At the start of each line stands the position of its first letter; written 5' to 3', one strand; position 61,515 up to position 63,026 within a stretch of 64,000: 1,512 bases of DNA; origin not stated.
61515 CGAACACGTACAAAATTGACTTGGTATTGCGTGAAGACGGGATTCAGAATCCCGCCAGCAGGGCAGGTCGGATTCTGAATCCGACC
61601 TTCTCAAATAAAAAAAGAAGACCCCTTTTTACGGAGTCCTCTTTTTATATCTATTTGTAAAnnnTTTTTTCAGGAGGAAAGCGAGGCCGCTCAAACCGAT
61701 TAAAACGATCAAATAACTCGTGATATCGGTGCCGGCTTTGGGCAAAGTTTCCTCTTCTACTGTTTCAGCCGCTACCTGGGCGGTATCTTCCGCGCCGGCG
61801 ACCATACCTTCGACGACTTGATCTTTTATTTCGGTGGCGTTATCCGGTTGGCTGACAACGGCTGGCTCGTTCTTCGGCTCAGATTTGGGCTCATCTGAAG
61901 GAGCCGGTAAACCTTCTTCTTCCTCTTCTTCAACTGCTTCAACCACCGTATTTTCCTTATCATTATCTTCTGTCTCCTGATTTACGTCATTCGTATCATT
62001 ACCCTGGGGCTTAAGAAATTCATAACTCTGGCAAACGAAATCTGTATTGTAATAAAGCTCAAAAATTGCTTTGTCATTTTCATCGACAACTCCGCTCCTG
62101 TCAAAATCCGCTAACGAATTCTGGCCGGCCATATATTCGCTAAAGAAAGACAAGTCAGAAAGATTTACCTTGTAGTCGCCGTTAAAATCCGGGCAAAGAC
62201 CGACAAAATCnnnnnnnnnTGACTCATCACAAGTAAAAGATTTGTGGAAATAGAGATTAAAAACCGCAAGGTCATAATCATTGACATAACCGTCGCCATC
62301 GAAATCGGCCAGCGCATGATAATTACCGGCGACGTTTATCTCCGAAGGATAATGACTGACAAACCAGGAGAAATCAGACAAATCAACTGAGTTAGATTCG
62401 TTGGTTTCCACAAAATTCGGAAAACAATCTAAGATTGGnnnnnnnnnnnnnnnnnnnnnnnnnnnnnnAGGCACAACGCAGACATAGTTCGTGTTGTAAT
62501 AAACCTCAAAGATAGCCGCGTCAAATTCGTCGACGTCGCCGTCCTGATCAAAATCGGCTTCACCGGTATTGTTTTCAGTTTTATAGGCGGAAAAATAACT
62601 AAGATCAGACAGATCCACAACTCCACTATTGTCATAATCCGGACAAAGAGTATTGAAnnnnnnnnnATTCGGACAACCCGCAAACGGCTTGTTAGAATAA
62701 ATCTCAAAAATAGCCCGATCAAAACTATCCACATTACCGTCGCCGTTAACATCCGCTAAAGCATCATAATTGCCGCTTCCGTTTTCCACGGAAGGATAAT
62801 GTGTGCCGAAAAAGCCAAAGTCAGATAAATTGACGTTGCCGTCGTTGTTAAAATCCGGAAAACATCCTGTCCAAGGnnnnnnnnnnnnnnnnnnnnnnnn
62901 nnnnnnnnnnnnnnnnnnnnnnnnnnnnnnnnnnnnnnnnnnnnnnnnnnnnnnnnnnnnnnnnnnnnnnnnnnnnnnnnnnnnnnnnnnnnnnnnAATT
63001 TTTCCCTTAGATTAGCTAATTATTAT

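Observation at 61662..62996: Dockerin-repeat surface protein carrying an LPKAG sorting signal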

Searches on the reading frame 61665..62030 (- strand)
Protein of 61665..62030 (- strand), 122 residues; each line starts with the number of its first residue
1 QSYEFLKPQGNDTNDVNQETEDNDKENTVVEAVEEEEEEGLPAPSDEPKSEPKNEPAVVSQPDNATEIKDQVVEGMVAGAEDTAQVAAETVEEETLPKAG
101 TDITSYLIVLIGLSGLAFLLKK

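Call 68: search_protein_families(library=pfam, proteins=[window:61665-62030:-], max_evalue=1)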
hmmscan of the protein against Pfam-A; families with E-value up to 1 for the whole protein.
seq(122 aa): 0 families

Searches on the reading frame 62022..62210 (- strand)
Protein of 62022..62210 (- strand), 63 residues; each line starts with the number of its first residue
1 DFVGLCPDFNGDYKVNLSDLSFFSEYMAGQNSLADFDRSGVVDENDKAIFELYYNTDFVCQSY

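Call 68: search_protein_families(library=pfam, proteins=[window:62022-62210:-], max_evalue=1)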
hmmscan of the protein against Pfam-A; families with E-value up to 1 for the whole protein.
seq(63 aa): 1 family
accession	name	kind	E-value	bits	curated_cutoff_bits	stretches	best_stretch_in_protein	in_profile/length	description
PF00404.24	Dockerin_1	-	9e-05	23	22.9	1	8-49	3-51/57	Dockerin type I domain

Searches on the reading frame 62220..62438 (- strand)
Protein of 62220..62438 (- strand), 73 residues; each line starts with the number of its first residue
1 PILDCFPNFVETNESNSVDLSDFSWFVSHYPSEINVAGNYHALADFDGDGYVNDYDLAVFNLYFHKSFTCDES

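Call 68: search_protein_families(library=pfam, proteins=[window:62220-62438:-], max_evalue=1)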
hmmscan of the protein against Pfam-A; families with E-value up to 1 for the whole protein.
seq(73 aa): 4 families
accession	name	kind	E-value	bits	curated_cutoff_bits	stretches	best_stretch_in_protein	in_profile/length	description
PF00404.24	Dockerin_1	-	0.00042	20.9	22.9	1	13-60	5-52/57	Dockerin type I domain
PF00036.39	EF-hand_1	-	0.088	12.8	25.4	1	43-56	8-21/29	EF hand domain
PF04350.18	PilO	-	0.27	11.8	22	1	26-46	83-103/145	Pilus assembly protein, PilO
PF13833.12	EF-hand_8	-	0.32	11.2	28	1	44-59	34-49/54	EF-hand domain pair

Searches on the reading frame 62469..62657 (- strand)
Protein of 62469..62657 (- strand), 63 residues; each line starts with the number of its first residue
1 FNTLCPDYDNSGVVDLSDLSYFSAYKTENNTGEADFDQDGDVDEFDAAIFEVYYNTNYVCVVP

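Call 68: search_protein_families(library=pfam, proteins=[window:62469-62657:-], max_evalue=1)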
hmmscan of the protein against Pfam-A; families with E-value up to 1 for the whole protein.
seq(63 aa): 3 families
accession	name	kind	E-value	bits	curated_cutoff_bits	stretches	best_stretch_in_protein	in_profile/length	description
PF00404.24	Dockerin_1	-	8e-05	23.2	22.9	1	7-50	3-52/57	Dockerin type I domain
PF00036.39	EF-hand_1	-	0.81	9.8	25.4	0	7-20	10-23/29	EF hand domain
PF13405.12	EF-hand_6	-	1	9.8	25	0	7-20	10-23/30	EF-hand domain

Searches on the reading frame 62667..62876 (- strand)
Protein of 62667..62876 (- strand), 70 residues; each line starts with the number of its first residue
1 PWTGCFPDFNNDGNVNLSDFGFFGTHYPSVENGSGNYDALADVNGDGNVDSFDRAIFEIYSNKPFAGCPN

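Call 68: search_protein_families(library=pfam, proteins=[window:62667-62876:-], max_evalue=1)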
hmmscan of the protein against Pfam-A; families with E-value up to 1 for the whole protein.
seq(70 aa): 5 families
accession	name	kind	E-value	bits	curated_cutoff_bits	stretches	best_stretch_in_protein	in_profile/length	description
PF00404.24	Dockerin_1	-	1.3e-08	35.3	22.9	1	8-56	3-51/57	Dockerin type I domain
PF00036.39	EF-hand_1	-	0.036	14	25.4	0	8-21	10-23/29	EF hand domain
PF01839.29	FG-GAP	-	0.13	12.6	22.1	0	39-50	6-17/37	FG-GAP repeat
PF13405.12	EF-hand_6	-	0.17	12.1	25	0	8-21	10-23/30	EF-hand domain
PF13517.12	FG-GAP_3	-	0.91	10.6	26.9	0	20-50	29-58/61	FG-GAP-like repeat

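Call 81: predict_structure(alignment_id=A3)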
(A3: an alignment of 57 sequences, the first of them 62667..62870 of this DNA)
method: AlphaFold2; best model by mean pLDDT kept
length: 68 residues; sequences in the alignment: 57
mean_pLDDT: 89.1   pTM: 0.73
mean pLDDT of the five models: 89.1, 85.8, 84.6, 80.6, 80.5
residues with pLDDT >= 90: 45; 70-90: 19; 50-70: 4; < 50: 0
segments of 3 or more residues with pLDDT < 50: none
pLDDT, mean of each block of 10 residues (from residue 1): 81 92 95 90 94 91 77
secondary structure, 60 per line:
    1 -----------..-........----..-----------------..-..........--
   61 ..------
elements in order: H15-22 H49-58

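Call 84: fold_search(model_id=the predicted structure, library=pdb)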
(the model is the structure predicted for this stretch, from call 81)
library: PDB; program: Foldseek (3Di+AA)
matches with E <= 10: 23; with E <= 0.001: 0
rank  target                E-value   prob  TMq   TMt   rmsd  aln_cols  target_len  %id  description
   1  3kcp_A                8.2e-03  1.00  0.76  0.18   1.3        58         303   24  Crystal structure of interacting Clostridium thermocellum multimodular components (released 2010-02-09)
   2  2y3n_B                1.3e-02  1.00  0.71  0.80   2.3        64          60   25  Type II cohesin-dockerin domain from Bacteroides cellolosolvens (released 2012-01-11)
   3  4wi0_B                2.1e-02  1.00  0.70  0.32   1.2        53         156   24  Crystal structure of Coh3ScaB-XDoc_M2ScaA complex: A C-terminal interface mutant of type II Cohesin-X-Dockerin complex (released 2015-10-07)
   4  4fl4_C                4.9e-02  1.00  0.77  0.18   1.1        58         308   22  Scaffoldin conformation and dynamics revealed by a ternary complex from the Clostridium thermocellum cellulosome (released 2012-06-27)
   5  4u3s_B                6.0e-02  1.00  0.69  0.32   1.3        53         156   26  Crystal structure of Coh3ScaB-XDoc_M1ScaA complex: A N-terminal interface mutant of type II Cohesin-X-Dockerin complex (released 2015-07-29)
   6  4fl4_L                6.8e-02  1.00  0.77  0.18   1.1        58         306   22  Scaffoldin conformation and dynamics revealed by a ternary complex from the Clostridium thermocellum cellulosome (released 2012-06-27)
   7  4fl4_I                8.4e-02  1.00  0.75  0.18   1.2        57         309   23  Scaffoldin conformation and dynamics revealed by a ternary complex from the Clostridium thermocellum cellulosome (released 2012-06-27)
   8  2b59_B                1.0e-01  1.00  0.74  0.34   1.3        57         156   24  The type II cohesin dockerin complex (released 2005-10-11)
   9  5k39_B                1.8e-01  0.97  0.60  0.29   1.7        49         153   28  THE TYPE II COHESIN DOCKERIN COMPLEX FROM CLOSTRIDIUM THERMOCELLUM (released 2017-03-29)
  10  5g5d_B                1.9e-01  0.99  0.69  0.32   1.2        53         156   23  Crystal Structure of the CohScaC2-XDocCipA type II complex from Clostridium thermocellum (released 2017-04-05)
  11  5m0y_B                7.6e-01  0.91  0.68  0.31   1.3        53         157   26  Crystal Structure of the CohScaA-XDocCipB type II complex from Clostridium thermocellum at 1.5Angstrom resolution (released 2017-09-06)
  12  8x39_A                1.2e+00  0.38  0.53  0.29   3.9        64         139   25  Crystal structure of cellulosomal double-dockerin module of Clo1313_0689 from Clostridium thermocellum (released 2024-04-03)
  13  6kge_B                1.4e+00  0.28  0.52  0.57   5.8        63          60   25  Crystal structure of CaDoc0917(R16D)-CaCohA2 complex at pH 5.5 (released 2020-07-08)
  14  2mte_MODEL_1_A        1.4e+00  0.28  0.49  0.48   5.1        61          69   31  Solution structure of Doc48S (released 2014-10-15)
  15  2y3n_D                1.6e+00  0.57  0.56  0.75   3.8        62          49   21  Type II cohesin-dockerin domain from Bacteroides cellolosolvens (released 2012-01-11)
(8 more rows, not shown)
